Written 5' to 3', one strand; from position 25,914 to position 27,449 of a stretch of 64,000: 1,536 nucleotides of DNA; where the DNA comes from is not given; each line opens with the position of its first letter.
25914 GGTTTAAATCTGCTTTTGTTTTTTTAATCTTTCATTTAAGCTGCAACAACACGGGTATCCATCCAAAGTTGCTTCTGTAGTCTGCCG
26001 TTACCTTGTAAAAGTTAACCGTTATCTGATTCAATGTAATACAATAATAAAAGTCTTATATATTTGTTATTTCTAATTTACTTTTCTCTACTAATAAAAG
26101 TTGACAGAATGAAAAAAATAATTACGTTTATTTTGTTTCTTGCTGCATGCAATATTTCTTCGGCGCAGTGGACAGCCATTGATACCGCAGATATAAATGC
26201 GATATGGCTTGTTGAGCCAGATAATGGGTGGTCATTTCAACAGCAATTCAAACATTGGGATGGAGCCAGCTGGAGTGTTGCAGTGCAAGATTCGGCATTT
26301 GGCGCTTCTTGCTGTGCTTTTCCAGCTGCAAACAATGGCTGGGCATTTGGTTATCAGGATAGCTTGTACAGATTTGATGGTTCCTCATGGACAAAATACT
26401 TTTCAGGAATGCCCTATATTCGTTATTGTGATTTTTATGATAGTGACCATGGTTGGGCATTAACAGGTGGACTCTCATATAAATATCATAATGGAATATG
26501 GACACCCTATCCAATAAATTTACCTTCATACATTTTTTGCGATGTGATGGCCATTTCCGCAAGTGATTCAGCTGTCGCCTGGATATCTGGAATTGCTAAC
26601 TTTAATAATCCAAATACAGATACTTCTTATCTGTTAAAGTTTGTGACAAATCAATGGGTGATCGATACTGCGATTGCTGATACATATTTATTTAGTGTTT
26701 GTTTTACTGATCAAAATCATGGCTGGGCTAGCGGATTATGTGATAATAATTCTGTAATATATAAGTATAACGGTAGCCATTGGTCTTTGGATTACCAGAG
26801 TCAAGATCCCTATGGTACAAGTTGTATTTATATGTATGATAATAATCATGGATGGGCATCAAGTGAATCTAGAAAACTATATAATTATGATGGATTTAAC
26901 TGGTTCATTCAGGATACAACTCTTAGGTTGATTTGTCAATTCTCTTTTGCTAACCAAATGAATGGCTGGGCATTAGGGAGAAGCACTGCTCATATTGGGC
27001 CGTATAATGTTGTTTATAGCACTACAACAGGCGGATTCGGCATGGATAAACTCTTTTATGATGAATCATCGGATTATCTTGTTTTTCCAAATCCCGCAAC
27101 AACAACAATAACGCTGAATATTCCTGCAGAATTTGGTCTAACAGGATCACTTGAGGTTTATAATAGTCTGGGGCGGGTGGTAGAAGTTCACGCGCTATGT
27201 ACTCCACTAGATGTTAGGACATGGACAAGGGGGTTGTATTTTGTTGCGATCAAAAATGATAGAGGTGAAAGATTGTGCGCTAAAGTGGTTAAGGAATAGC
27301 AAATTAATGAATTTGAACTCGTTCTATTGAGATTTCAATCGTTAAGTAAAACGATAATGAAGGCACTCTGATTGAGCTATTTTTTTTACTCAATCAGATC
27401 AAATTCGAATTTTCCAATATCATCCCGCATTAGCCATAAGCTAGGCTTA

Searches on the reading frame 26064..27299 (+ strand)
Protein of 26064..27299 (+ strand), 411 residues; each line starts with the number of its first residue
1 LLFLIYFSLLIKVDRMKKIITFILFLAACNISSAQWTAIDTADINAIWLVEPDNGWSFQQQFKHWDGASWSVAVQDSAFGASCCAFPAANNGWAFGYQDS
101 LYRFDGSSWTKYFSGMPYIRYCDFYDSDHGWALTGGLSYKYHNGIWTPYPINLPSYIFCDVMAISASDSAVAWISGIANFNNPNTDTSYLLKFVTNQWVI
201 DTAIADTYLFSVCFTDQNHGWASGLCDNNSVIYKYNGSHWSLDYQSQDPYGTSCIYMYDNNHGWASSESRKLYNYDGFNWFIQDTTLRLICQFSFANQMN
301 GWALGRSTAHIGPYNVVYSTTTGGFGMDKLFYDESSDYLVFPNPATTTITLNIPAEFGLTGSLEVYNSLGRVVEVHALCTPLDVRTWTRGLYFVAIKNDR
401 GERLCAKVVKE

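Call 12: search_protein_families(library=pfam, proteins=[window:26064-27299:+])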
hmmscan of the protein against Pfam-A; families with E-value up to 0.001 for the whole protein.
window:26064-27299:+ (411 aa): 1 family
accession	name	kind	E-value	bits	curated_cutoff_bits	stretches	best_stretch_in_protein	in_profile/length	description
PF18962.6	Por_Secre_tail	-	2.4e-08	34.6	27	1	340-407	1-72/75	Secretion system C-terminal sorting domain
